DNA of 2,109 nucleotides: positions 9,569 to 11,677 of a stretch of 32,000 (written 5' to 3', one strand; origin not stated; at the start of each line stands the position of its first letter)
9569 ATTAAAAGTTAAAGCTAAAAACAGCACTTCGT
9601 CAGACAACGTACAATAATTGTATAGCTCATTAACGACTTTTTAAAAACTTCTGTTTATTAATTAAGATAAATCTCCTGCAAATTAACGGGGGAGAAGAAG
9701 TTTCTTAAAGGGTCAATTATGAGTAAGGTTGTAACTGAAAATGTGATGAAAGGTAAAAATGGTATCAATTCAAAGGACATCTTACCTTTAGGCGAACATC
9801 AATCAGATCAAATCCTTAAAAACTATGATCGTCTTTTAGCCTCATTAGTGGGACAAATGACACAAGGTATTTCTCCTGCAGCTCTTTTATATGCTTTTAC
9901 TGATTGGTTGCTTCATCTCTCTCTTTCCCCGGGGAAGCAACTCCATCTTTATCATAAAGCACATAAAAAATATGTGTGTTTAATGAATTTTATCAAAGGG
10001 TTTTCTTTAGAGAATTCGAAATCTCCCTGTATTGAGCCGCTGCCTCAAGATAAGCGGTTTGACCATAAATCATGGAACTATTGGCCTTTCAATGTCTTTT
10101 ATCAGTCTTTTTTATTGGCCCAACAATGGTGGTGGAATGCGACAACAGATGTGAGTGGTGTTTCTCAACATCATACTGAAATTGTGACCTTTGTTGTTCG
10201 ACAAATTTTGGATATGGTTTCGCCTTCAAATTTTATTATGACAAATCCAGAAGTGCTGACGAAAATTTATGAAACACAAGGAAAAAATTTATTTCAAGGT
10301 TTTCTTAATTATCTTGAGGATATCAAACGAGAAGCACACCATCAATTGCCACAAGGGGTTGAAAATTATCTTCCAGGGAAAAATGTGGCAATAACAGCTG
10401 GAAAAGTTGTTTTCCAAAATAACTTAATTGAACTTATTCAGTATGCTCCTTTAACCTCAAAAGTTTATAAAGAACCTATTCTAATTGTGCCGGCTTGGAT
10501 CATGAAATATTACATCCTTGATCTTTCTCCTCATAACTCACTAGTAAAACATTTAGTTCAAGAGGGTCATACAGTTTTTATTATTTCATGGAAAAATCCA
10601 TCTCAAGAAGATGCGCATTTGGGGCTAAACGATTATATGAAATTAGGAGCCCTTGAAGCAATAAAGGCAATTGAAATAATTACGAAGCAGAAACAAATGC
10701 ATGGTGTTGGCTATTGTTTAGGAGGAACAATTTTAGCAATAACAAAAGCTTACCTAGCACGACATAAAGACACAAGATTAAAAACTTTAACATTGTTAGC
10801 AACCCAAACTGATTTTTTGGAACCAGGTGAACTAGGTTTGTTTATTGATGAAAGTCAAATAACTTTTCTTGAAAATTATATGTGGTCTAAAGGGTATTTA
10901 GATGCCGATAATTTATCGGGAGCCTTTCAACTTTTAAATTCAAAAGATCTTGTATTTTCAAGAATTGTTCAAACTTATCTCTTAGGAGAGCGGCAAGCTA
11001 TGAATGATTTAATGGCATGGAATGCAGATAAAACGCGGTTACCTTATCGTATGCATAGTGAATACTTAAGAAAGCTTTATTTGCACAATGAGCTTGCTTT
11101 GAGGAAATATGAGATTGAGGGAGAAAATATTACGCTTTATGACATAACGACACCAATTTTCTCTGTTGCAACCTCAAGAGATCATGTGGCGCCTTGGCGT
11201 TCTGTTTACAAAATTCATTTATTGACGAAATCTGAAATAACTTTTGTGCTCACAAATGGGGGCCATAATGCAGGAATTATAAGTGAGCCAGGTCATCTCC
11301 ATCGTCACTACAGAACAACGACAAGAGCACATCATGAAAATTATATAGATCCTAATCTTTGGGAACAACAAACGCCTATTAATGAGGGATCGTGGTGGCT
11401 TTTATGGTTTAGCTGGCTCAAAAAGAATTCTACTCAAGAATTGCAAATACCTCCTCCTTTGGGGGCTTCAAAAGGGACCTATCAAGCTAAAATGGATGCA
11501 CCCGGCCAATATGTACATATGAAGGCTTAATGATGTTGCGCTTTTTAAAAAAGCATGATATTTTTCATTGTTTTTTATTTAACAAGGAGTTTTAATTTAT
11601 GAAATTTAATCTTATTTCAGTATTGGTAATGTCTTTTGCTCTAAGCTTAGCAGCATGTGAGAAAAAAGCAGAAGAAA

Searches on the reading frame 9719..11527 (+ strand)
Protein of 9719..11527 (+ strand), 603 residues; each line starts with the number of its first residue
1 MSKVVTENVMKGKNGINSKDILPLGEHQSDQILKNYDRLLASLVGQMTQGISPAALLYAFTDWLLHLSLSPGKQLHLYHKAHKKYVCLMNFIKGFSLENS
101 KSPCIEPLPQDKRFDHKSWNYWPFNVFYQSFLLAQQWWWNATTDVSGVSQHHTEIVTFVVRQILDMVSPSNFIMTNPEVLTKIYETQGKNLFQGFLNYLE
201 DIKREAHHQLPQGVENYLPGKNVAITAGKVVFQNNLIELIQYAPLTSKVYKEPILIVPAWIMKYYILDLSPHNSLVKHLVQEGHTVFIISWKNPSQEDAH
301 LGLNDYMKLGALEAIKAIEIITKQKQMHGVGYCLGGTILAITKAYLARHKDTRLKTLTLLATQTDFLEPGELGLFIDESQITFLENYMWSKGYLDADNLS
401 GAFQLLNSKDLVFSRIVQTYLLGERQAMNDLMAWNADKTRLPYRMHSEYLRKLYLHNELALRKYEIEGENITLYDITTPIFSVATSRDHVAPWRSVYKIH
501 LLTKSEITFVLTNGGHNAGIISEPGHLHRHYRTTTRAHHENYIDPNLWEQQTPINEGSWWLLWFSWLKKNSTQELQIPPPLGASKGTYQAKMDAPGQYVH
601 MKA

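Call 25: search_protein_families(library=pfam, proteins=[window:9719-11527:+], max_evalue=0.001)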
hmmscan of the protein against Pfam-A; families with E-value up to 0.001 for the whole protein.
window:9719-11527:+ (603 aa): 3 families
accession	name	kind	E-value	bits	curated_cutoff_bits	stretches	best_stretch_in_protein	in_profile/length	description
PF07167.19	PhaC_N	-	7.9e-57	192.1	23.7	1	110-279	1-173/173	Poly-beta-hydroxybutyrate polymerase (PhaC) N-terminus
PF12551.13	PHBC_N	-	4e-16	59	25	1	34-73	4-43/43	Poly-beta-hydroxybutyrate polymerase N terminal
PF00561.26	Abhydrolase_1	-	1.7e-15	57.8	25.8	1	253-518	2-240/245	alpha/beta hydrolase fold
